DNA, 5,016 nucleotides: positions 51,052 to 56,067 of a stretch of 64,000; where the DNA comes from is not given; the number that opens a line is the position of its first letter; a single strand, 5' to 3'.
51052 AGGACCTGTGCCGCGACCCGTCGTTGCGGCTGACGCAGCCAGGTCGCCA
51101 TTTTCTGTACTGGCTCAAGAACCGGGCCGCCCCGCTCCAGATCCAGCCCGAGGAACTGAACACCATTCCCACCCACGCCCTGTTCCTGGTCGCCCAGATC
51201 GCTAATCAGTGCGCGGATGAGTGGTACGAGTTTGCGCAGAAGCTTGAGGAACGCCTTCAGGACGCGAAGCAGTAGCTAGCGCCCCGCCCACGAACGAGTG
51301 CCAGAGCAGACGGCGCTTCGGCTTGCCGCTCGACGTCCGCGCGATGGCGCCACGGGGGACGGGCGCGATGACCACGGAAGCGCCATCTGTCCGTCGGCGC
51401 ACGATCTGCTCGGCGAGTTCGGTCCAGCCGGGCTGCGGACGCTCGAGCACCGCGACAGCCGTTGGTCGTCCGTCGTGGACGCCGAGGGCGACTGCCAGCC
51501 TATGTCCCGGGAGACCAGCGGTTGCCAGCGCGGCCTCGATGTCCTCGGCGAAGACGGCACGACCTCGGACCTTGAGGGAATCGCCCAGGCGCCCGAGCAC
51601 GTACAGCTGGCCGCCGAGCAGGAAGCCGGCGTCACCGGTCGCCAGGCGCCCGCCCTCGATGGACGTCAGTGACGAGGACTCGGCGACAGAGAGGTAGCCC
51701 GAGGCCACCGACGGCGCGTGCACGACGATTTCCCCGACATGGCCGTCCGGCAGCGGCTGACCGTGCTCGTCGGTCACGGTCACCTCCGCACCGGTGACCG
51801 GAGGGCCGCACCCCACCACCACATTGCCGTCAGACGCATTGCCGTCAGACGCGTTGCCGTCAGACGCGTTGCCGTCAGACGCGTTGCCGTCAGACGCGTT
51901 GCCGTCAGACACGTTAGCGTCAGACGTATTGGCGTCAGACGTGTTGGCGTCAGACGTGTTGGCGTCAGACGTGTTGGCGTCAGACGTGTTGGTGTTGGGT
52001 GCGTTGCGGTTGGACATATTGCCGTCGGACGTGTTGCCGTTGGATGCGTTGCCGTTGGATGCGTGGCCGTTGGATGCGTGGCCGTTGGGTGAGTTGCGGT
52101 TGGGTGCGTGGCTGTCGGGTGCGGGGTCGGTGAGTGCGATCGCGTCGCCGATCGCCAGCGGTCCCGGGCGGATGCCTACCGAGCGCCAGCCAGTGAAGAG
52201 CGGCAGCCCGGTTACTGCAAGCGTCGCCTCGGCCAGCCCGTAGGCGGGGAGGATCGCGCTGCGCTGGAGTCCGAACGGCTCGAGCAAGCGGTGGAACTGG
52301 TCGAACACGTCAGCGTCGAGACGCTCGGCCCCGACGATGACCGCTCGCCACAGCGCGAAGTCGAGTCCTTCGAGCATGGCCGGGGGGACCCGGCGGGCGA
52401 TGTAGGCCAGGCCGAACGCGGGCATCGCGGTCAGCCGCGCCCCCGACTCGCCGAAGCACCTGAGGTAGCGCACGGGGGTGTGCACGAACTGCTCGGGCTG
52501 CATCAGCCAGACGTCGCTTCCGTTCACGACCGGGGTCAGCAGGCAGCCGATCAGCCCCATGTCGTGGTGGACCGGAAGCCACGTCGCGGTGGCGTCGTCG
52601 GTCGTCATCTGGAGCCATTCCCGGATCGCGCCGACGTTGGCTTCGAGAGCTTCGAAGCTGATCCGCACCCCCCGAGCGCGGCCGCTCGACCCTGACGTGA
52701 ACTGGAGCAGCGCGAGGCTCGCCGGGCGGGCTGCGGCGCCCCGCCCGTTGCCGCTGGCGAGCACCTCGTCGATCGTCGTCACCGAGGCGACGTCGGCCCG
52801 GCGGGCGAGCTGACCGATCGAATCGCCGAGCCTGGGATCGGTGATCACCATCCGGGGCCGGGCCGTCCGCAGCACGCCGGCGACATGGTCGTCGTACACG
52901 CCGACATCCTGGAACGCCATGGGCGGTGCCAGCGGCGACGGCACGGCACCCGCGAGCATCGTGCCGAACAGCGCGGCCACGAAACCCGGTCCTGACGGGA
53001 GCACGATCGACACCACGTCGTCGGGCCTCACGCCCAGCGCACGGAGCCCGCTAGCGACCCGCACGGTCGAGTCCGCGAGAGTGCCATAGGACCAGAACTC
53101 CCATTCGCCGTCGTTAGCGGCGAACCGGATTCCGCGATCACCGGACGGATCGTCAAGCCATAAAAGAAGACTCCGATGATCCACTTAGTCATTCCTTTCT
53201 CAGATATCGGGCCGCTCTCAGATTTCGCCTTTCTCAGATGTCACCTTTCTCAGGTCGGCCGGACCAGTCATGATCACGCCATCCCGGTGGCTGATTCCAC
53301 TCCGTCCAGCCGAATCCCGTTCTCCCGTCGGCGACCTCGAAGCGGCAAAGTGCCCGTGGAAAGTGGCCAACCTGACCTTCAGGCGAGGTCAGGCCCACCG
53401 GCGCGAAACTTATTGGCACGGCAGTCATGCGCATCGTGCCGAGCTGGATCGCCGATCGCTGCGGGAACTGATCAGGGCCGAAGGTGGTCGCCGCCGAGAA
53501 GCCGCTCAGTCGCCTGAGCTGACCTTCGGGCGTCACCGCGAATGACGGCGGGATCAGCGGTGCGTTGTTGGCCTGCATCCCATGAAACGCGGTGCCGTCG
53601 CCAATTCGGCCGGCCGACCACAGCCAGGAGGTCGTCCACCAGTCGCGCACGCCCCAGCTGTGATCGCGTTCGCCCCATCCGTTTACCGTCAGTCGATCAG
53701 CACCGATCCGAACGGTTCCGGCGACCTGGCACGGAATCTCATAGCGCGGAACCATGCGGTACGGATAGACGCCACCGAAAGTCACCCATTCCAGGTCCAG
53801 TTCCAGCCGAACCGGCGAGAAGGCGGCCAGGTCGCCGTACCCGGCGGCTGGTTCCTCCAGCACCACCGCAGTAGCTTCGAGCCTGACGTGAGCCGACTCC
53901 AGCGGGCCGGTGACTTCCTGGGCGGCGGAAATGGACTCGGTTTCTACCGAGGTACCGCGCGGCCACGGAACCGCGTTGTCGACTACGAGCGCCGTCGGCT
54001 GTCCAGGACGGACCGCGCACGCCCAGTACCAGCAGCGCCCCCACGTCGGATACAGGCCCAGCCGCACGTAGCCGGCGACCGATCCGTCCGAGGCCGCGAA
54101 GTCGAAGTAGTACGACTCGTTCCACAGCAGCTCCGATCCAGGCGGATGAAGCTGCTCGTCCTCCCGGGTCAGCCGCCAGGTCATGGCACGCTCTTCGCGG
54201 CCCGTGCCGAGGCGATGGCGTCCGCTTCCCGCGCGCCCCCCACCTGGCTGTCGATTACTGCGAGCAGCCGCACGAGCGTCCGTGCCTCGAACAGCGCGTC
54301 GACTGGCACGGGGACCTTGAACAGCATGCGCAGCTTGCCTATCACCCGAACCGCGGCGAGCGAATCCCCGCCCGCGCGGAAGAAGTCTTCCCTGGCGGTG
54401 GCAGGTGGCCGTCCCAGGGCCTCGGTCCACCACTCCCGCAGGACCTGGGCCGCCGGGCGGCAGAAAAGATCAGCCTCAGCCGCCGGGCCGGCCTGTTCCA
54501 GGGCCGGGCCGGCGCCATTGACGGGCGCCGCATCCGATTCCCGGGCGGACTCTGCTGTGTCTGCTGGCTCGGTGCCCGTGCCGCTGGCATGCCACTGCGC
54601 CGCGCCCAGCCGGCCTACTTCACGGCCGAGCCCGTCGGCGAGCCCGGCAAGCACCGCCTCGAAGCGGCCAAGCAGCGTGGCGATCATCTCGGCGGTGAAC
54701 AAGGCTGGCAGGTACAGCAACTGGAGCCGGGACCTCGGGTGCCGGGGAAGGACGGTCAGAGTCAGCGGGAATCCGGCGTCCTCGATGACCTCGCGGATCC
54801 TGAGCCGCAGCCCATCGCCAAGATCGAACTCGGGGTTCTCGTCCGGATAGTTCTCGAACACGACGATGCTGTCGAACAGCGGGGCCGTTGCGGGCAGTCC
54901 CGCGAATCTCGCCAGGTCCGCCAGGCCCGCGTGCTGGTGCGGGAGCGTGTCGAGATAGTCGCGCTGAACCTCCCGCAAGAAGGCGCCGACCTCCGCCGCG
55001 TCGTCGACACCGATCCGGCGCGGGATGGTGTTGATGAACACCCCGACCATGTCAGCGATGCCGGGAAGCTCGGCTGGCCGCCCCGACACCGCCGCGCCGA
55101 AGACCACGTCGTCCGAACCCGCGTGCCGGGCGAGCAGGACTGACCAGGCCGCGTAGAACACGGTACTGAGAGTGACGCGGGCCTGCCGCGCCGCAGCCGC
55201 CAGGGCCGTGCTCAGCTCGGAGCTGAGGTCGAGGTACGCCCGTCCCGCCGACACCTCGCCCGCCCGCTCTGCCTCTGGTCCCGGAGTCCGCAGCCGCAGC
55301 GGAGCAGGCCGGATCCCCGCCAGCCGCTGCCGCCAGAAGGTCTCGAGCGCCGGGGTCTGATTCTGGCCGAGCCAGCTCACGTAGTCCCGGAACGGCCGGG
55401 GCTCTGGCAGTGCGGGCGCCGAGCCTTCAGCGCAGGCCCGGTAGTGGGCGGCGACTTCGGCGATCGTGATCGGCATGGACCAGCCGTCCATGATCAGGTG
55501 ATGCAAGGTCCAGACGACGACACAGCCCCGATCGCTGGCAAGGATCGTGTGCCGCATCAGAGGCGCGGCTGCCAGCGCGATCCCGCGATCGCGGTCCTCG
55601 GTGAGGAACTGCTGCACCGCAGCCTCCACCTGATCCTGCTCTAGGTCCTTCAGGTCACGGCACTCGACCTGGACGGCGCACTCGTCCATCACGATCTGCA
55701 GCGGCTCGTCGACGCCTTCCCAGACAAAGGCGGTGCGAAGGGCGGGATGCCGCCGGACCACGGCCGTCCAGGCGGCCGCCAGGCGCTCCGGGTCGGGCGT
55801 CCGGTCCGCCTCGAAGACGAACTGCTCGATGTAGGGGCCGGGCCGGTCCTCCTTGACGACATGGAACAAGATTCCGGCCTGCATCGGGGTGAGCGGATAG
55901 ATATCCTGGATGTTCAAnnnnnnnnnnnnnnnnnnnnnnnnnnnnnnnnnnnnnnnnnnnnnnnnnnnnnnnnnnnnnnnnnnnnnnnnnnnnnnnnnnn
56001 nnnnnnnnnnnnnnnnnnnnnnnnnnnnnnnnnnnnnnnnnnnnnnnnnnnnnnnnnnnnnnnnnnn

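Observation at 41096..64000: FkbH-like enzyme, KAS III-like enzyme, free ACP and FAAL scattered among NRPS genes: a glycerate/tetronate-type cassette in a peptide context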

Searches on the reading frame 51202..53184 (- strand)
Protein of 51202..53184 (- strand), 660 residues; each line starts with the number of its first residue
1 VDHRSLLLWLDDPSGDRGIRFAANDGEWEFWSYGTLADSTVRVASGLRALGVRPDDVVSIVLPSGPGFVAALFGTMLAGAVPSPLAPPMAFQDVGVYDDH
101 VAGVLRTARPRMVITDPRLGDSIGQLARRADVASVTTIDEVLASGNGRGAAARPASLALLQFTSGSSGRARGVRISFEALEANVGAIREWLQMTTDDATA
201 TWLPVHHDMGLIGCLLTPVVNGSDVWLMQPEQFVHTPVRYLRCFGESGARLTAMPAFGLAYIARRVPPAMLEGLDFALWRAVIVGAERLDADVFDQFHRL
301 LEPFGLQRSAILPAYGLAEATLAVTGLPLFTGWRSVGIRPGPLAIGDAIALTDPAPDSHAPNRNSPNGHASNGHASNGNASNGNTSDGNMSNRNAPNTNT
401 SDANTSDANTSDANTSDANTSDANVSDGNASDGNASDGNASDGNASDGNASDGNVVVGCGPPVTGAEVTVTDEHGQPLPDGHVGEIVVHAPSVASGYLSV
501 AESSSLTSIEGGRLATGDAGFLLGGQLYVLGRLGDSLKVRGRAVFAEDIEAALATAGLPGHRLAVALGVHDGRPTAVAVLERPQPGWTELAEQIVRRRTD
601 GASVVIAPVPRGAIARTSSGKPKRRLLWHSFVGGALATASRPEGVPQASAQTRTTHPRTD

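Call 5: search_protein_families(library=pfam, proteins=[window:51202-53184:-])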
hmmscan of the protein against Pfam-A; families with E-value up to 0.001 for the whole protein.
window:51202-53184:- (660 aa): 1 family
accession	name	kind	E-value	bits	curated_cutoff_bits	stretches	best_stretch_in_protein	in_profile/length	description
PF00501.34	AMP-binding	-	4.5e-54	184.2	29.9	2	23-354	14-358/384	AMP-binding enzyme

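Call 7: search_protein_families(library=ncbifam, max_evalue=0.01, proteins=[window:51202-53184:-])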
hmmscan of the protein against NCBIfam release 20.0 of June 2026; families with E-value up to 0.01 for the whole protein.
window:51202-53184:- (660 aa): 96 families (the best 25 are shown)
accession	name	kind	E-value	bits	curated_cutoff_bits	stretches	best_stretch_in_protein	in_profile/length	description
NF006624.1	PRK09192.1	subfamily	2.8e-87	293.4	600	2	15-336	28-353/567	fatty acyl-AMP ligase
NF005850.0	PRK07768.1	subfamily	2e-75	254.1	572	2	17-343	17-342/545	long-chain-fatty-acid--CoA ligase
NF004282.0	PRK05691.1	subfamily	4.9e-69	231.9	4090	2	20-327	29-340/4334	non-ribosomal peptide synthase/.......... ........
NF004509.1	PRK05850.1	subfamily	8.2e-62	209.3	775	2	32-325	39-338/578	fatty-acid--AMP ligase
NF009124.0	PRK12476.1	subfamily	1.3e-53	182.2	922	2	52-358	89-398/612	fatty acyl-AMP ligase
NF040633.1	FadD32_Coryne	exception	1.5e-52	178.8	875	2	43-325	75-374/614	FadD32-like long-chain-fatty-acid--AMP ligase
NF038339.3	FAAL_FadD32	equivalog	3.3e-52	177.5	975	2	25-326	47-350/625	long-chain-fatty-acid--AMP ligase FadD32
NF004510.0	PRK05851.1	equivalog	6.3e-52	176.4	621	2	26-326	27-321/525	long-chain-fatty acid--ACP ligase MbtM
NF038337.1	FAAL_FadD21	exception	3.1e-49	168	1100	2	34-330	42-344/579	fatty-acid--AMP ligase FAAL21/FadD21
NF038338.1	FAAL_FadD28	exception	3.1e-46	157.9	1100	2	30-325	38-339/580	fatty-acid--AMP ligase FAAL28/FadD28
TIGR01733.1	AA-adenyl-dom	subfamily_domain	3.2e-39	134.9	317.4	2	32-329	1-282/409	amino acid adenylation domain-containing protein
NF004837.0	PRK06187.1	subfamily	5.7e-33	113.9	476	2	27-328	33-331/531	long-chain-fatty-acid--CoA ligase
NF004511.1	PRK05852.1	equivalog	4.2e-28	98.3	650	2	32-324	28-315/505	FadD7 family fatty acid--CoA ligase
NF038078.1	NRPS_MxcG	equivalog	1.9e-27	95.1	2300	2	25-325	477-760/1442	myxochelin non-ribosomal peptide synthetase MxcG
NF005702.0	PRK07514.1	subfamily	2.6e-27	95.4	558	2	26-324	25-311/506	malonyl-CoA synthase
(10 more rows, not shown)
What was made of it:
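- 51202..53184 (-): Fatty acyl-AMP ligase, with an extra insertion of about 95 aa between the N- and C-terminal subdomains. NCBIfam best hits are FAAL families, call 7.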

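Call 79: search_solved_structures(query=window:51202-53184:-, max_evalue=1e-20, show_alignments=1)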
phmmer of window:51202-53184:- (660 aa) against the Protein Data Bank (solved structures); distinct sequences matched with E-value up to 1e-20: 24.
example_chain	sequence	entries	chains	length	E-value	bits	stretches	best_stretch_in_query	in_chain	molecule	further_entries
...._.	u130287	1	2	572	5.6e-54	186.7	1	25-326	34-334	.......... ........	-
7r7f_A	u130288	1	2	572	6.3e-54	186.5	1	25-326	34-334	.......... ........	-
7r7g_A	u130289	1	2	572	1.4e-53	185.3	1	25-326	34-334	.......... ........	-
3pbk_A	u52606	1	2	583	2.5e-51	177.9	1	33-325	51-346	Fatty Acyl-Adenylate Ligase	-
3kxw_A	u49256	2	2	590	4e-48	167.4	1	29-328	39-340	Saframycin Mx1 synthetase B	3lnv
7wua_A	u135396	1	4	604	2.7e-37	131.5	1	43-325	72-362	Acyl-CoA synthase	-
5d6j_A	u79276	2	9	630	2.5e-36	128.3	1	43-330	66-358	Acyl-CoA synthase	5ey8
5icr_A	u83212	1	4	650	2.9e-36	128.1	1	43-330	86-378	Acyl-CoA synthase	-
8hd4_A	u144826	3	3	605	5.8e-36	127.2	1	32-324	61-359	Long-chain-fatty-acid--AMP ligase FadD23 | Fatty-acid-CoA ligase FadD23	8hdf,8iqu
5ey9_A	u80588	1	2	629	1.1e-35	126.2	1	51-329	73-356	Long-chain-fatty-acid--AMP ligase FadD32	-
6ulx_A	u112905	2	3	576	2e-35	125.4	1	17-325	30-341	Amino acid adenylation domain-containing protein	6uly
3e53_A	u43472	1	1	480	7.1e-34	120.3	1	33-324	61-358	FATTY-ACID-CoA LIGASE FADD28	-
6ulw_A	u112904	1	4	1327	1e-33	119.7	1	17-325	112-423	Amino acid adenylation domain-containing protein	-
5hm3_A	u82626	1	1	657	1.9e-33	118.8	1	46-329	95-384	Long-chain-fatty-acid--AMP ligase FadD32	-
4r0m_B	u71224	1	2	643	2.4e-33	118.5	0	15-325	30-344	McyG protein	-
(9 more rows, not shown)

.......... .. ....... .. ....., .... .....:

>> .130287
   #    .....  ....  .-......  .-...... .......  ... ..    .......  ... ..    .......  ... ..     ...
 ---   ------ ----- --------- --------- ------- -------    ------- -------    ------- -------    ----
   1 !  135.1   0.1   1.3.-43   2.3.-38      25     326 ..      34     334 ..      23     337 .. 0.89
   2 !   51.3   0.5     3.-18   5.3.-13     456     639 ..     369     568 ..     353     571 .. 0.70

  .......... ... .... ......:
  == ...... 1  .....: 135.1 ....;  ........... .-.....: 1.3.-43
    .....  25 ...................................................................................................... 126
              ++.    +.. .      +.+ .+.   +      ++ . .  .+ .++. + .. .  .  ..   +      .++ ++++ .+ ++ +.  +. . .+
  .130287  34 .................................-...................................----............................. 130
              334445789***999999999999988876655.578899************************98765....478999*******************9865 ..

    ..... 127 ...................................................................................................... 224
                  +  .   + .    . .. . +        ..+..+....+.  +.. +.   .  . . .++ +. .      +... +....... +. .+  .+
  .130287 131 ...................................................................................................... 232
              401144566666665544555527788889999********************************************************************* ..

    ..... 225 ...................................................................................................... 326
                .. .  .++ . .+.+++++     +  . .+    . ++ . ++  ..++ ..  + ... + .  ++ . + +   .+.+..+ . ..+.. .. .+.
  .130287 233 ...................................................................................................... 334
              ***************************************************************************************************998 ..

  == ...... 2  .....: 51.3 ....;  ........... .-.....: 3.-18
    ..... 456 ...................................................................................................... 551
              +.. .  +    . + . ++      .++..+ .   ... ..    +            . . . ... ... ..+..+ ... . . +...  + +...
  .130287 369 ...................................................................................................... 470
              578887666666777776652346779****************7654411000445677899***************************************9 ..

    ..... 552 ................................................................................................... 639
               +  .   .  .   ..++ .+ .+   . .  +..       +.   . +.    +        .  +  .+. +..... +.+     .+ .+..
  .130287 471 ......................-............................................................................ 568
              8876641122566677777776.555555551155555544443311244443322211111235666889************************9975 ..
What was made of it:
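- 51202..53184 (-): PDB best hits are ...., 3pbk and 3kxw, call 79.
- On Fatty acyl-AMP ligase: The top PDB hits are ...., 3pbk and 3kxw (call 79).
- Checked: FAAL, 51202-53184 on the minus strand: the best NCBIfam and PDB matches are fatty acyl-AMP ligases (calls 7, 79).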

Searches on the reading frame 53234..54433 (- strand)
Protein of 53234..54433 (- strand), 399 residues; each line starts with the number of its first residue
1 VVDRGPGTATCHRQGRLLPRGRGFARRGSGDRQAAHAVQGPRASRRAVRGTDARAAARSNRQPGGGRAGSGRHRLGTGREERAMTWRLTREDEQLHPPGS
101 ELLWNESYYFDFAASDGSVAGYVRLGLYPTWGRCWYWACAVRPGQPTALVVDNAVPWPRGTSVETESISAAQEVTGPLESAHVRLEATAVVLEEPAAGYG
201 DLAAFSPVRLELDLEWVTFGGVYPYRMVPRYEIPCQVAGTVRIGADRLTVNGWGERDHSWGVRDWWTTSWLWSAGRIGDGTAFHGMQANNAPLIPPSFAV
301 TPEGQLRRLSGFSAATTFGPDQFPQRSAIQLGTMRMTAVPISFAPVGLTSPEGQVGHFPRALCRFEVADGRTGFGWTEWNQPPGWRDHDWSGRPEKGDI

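Call 5: search_protein_families(library=pfam, proteins=[window:53234-54433:-])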
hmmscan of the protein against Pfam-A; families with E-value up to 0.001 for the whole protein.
window:53234-54433:- (399 aa): 2 families
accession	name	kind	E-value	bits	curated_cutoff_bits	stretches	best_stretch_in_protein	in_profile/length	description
PF23212.2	DUF7064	-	3e-25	89.4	24.7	1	265-383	1-126/126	Domain of unknown function (DUF7064)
PF23213.1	DUF7065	-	5.2e-10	40.1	27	1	230-263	150-183/183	Domain of unknown function (DUF7065)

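Call 7: search_protein_families(library=ncbifam, max_evalue=0.01, proteins=[window:53234-54433:-])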
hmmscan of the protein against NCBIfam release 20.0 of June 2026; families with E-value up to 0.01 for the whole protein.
window:53234-54433:- (399 aa): 1 family
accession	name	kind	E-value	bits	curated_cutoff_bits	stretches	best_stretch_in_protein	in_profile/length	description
NF053593.1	Rv3169_fam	subfamily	2.8e-08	33.2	150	1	230-264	143-180/351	Rv3169 family protein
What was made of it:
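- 53234..54433 (-): DUF7064/DUF7065 protein (Rv3169 family), function unknown. The true start is probably downstream of 54181. NCBIfam, call 7.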

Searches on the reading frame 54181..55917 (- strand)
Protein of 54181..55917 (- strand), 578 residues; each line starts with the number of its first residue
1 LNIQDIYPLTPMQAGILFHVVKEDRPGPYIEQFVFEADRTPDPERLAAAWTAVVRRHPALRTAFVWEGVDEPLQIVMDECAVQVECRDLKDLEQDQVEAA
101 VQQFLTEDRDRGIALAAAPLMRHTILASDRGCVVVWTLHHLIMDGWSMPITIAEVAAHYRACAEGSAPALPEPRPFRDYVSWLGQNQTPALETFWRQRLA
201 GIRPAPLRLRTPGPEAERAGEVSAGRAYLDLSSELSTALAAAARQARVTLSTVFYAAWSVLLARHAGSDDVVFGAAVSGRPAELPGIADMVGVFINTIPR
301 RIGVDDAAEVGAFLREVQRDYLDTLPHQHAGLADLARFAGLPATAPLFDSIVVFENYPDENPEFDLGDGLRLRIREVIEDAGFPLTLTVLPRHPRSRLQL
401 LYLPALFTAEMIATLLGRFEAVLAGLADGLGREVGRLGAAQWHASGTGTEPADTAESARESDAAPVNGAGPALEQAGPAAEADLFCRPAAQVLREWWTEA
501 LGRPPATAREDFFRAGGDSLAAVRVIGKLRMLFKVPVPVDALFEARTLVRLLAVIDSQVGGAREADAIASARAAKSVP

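Call 5: search_protein_families(library=pfam, proteins=[window:54181-55917:-])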
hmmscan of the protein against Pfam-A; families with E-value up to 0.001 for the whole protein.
window:54181-55917:- (578 aa): 2 families
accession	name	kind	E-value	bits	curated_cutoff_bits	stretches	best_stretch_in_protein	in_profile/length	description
PF00668.25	Condensation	-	3.1e-90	303.5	30.6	1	4-429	2-436/456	Condensation domain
PF00550.31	PP-binding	-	1.2e-12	48.3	20.8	1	492-554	2-66/67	Phosphopantetheine attachment site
